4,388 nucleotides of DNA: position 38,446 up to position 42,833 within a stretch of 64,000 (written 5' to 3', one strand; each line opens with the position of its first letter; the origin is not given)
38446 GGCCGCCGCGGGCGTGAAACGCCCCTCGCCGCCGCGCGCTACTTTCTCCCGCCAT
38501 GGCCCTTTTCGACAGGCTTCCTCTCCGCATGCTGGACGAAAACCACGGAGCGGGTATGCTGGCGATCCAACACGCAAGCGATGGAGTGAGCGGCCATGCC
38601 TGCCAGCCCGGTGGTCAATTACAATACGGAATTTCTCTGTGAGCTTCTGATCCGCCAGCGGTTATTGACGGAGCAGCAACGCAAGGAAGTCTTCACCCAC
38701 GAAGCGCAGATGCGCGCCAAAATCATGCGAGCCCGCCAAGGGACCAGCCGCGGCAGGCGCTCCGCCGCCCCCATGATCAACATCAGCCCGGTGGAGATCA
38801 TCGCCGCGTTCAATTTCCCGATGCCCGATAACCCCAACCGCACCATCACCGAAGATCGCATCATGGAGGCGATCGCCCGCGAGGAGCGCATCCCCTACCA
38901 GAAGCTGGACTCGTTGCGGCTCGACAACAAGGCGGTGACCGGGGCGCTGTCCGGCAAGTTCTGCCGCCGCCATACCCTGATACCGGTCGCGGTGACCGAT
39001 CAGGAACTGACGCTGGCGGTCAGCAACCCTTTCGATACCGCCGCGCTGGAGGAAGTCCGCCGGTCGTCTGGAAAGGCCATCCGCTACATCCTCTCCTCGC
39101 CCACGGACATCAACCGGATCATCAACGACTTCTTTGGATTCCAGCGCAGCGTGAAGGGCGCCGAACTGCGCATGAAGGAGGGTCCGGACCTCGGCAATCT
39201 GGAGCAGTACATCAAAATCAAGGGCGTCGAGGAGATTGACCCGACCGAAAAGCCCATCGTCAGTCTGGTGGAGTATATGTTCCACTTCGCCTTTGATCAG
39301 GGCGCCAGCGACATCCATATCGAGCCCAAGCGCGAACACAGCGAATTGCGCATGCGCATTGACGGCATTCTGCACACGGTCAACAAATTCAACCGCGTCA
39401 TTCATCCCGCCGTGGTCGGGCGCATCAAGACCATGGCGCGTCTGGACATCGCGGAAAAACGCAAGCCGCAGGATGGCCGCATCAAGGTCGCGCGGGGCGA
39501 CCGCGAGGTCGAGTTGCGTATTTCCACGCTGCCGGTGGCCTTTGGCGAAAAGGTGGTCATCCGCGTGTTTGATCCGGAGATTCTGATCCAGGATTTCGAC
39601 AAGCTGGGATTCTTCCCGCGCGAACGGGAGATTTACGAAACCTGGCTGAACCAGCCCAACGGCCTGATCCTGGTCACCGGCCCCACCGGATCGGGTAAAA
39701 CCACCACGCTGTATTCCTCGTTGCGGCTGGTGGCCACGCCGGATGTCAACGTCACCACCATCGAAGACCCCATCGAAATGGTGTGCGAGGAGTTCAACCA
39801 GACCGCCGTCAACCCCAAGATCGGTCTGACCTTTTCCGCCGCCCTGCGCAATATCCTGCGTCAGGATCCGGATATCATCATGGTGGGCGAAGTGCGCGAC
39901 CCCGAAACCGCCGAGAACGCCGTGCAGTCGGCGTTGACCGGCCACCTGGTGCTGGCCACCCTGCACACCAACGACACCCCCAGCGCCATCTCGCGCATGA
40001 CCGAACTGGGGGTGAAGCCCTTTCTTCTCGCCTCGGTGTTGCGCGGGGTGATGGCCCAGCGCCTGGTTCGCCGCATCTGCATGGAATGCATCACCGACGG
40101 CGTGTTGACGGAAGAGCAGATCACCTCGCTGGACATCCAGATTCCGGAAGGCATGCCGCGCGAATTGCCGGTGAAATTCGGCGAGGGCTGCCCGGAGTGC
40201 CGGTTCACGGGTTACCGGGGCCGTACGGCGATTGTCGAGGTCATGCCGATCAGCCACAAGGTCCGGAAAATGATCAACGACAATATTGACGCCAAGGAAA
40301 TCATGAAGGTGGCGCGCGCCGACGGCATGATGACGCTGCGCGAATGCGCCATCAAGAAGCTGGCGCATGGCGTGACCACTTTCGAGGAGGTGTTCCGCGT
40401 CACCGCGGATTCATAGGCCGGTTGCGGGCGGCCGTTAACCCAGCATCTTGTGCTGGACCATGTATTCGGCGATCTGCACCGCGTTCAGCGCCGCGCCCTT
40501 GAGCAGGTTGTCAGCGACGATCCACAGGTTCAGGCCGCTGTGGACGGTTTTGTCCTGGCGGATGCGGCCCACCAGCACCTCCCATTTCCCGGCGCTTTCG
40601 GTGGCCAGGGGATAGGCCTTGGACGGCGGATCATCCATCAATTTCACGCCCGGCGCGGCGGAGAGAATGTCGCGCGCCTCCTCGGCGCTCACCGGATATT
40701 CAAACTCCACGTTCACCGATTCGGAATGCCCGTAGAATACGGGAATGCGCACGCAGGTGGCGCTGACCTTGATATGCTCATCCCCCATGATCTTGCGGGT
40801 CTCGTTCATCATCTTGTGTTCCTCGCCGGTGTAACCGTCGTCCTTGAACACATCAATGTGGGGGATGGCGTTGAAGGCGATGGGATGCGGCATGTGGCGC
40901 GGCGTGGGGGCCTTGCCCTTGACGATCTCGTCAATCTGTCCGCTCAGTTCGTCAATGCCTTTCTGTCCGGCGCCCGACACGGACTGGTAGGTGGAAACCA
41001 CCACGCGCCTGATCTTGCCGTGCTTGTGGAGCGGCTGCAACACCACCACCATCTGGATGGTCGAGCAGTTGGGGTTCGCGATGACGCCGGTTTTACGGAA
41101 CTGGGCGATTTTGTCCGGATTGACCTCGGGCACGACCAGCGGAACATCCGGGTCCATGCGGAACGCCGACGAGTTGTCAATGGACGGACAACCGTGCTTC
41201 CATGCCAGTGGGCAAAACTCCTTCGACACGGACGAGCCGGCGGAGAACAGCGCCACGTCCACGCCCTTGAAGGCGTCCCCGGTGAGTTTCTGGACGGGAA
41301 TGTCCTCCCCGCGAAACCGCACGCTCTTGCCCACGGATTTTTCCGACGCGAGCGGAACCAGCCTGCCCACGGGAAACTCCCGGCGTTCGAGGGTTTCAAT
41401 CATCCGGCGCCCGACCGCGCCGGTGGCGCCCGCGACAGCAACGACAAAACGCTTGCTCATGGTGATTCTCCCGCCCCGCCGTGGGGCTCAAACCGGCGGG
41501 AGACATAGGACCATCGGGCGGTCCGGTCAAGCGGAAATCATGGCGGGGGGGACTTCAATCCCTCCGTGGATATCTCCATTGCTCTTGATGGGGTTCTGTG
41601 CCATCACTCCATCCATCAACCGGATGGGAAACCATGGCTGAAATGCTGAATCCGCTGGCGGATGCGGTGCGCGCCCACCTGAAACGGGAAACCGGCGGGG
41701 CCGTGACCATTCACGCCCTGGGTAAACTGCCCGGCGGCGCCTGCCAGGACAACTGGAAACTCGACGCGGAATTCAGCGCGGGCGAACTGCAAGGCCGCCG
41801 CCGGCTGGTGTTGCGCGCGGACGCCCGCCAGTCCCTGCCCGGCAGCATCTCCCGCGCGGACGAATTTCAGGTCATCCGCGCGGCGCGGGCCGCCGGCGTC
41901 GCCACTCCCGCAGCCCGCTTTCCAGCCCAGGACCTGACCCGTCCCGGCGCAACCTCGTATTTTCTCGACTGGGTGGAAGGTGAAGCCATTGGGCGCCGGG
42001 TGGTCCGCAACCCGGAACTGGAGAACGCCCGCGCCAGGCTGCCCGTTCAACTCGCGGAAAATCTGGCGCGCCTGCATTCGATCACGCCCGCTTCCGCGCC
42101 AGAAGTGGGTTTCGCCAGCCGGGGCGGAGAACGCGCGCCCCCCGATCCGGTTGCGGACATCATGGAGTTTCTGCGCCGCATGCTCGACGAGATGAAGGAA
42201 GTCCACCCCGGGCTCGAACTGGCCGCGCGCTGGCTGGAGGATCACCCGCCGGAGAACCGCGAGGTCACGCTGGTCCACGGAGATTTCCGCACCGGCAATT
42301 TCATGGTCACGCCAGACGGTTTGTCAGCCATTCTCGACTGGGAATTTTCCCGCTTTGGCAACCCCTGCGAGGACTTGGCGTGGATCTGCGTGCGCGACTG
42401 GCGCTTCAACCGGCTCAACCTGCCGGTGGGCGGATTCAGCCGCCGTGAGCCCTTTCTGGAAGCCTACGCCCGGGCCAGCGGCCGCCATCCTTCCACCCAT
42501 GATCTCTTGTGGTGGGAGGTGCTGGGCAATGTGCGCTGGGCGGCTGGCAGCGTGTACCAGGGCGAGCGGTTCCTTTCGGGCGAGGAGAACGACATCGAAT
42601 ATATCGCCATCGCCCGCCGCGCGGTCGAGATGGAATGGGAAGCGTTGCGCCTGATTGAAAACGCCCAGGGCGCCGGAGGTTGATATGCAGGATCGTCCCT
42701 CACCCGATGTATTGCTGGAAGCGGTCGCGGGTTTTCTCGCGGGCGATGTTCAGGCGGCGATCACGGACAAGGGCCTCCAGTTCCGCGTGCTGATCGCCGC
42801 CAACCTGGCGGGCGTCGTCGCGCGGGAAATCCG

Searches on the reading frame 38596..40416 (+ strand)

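Call 37: search_protein_families(library=ncbifam, proteins=[window:38596-40416:+], max_evalue=0.00001)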
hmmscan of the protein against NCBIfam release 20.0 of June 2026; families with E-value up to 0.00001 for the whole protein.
window:38596-40416:+ (606 aa): 17 families
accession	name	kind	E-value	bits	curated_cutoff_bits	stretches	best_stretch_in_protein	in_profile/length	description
NF053534.1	T4PilAsmATPsTfpB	equivalog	7.1e-191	635.5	850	1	54-603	33-582/584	type IV pilus assembly ATPase TfpB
TIGR02533.1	type_II_gspE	equivalog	2.4e-157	524.5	630.25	1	118-603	4-486/486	type II secretion system ATPase GspE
TIGR02538.1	type_IV_pilB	equivalog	4.9e-157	523.9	675.65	1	81-604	38-563/564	type IV-A pilus assembly ATPase PilB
NF007755.0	PRK10436.1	equivalog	3.5e-131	438.1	617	1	121-604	12-460/465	type II secretion system protein GspE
NF041000.1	ATPase_ComGA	equivalog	7e-77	258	300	1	228-492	3-266/267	competence type IV pilus ATPase ComGA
TIGR01420.1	pilT_fam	subfamily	3.5e-52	177.7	319.1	1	228-493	5-270/343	PilT/PilU family type 4a pilus ATPase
TIGR02525.1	plasmid_TraJ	equivalog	7.7e-25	87.6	368.3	1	293-471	89-272/372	plasmid transfer ATPase TraJ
TIGR02524.1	dot_icm_DotB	equivalog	4.7e-20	72.1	463.3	1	355-468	134-256/358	Dot/Icm type IV secretion system ATPase DotB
NF058587.1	archaellum_moto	equivalog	3.8e-16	58.9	550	1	357-470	277-395/527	archaellum flagellar ATPase motor FlaI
TIGR02782.1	TrbB_P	equivalog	4e-15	55.9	304.55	1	358-471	139-255/303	P-type conjugative transfer ATPase TrbB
NF010469.0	PRK13894.1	subfamily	1e-13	51.4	508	1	358-471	152-267/320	conjugal transfer ATPase TrbB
TIGR03819.1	heli_sec_ATPase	hypoth_equivalog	2.6e-11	43.3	373.15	1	317-474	139-303/340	TadA family conjugal transfer-associated ATPase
TIGR02788.1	VirB11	equivalog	3e-11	42.9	249.95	1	358-471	147-265/308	P-type DNA transfer ATPase VirB11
NF010407.0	PRK13833.1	subfamily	6.8e-11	42.2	499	1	358-472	147-263/323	conjugal transfer protein TrbB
NF053672.1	bindosome_BasE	exception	1.7e-09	37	1000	1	358-471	273-391/512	bindosome assembly system ATPase subunit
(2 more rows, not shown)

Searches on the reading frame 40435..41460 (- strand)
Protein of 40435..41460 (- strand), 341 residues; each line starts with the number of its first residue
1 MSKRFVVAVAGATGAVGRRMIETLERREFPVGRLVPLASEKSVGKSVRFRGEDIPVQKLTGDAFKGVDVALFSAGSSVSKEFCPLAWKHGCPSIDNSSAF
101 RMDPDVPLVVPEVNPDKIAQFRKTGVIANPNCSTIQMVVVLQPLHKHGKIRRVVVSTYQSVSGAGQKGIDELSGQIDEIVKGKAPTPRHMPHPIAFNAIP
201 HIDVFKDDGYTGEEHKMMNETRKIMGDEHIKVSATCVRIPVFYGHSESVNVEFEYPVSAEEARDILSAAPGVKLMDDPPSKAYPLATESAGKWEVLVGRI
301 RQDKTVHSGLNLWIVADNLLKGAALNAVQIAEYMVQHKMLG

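Call 37: search_protein_families(library=ncbifam, proteins=[window:40435-41460:-], max_evalue=0.00001)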
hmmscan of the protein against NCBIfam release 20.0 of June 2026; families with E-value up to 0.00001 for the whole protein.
window:40435-41460:- (341 aa): 12 families
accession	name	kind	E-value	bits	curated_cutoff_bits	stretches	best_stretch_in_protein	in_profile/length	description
NF011456.0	PRK14874.1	equivalog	7.9e-149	495.3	223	1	2-338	2-344/346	aspartate-semialdehyde dehydrogenase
TIGR01296.1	asd_B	equivalog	4.1e-142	473.3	324.2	1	7-336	2-338/339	aspartate-semialdehyde dehydrogenase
NF005229.0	PRK06728.1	equivalog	3.7e-102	341.7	628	1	3-338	4-345/347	aspartate-semialdehyde dehydrogenase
NF005957.0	PRK08040.1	equivalog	5.4e-81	272.7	273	1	1-339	1-335/336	aspartate-semialdehyde dehydrogenase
NF004224.0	PRK05671.1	equivalog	1.9e-77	261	284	1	1-338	1-335/336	aspartate-semialdehyde dehydrogenase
NF006416.0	PRK08664.1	subfamily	1.7e-51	175.5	232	2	4-172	3-189/350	aspartate-semialdehyde dehydrogenase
TIGR00978.1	asd_EA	equivalog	1.9e-46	158.7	301.2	2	7-172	3-187/342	aspartate-semialdehyde dehydrogenase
NF005144.0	PRK06598.1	subfamily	8.6e-32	110.7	198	2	175-324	203-357/369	aspartate-semialdehyde dehydrogenase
TIGR01745.1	asd_gamma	equivalog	1.5e-24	86.7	402.9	2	188-324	215-355/366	aspartate-semialdehyde dehydrogenase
NF005368.0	PRK06901.1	equivalog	3.8e-22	78.9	437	1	5-336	5-320/323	oxidoreductase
TIGR01850.1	argC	equivalog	3.8e-19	69.1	233.6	2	7-169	3-188/345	N-acetyl-gamma-glutamyl-phosphate reductase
TIGR01851.1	argC_other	equivalog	5.9e-10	38.9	229.85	1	65-171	48-157/310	N-acetyl-gamma-glutamyl-phosphate reductase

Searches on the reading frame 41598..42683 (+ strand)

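Call 37: search_protein_families(library=ncbifam, proteins=[window:41598-42683:+], max_evalue=0.00001)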
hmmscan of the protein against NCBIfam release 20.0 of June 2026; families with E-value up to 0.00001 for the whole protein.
window:41598-42683:+ (361 aa): 2 families
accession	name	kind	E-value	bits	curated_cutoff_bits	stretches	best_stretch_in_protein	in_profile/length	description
TIGR02721.1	ycfN_thiK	equivalog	9.7e-08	31.5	299.45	0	203-266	126-188/256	thiamine kinase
NF033068.1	APH_3p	equivalog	2.6e-06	27.2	205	1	141-292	96-237/255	APH(3') family aminoglycoside O-phosphotransferase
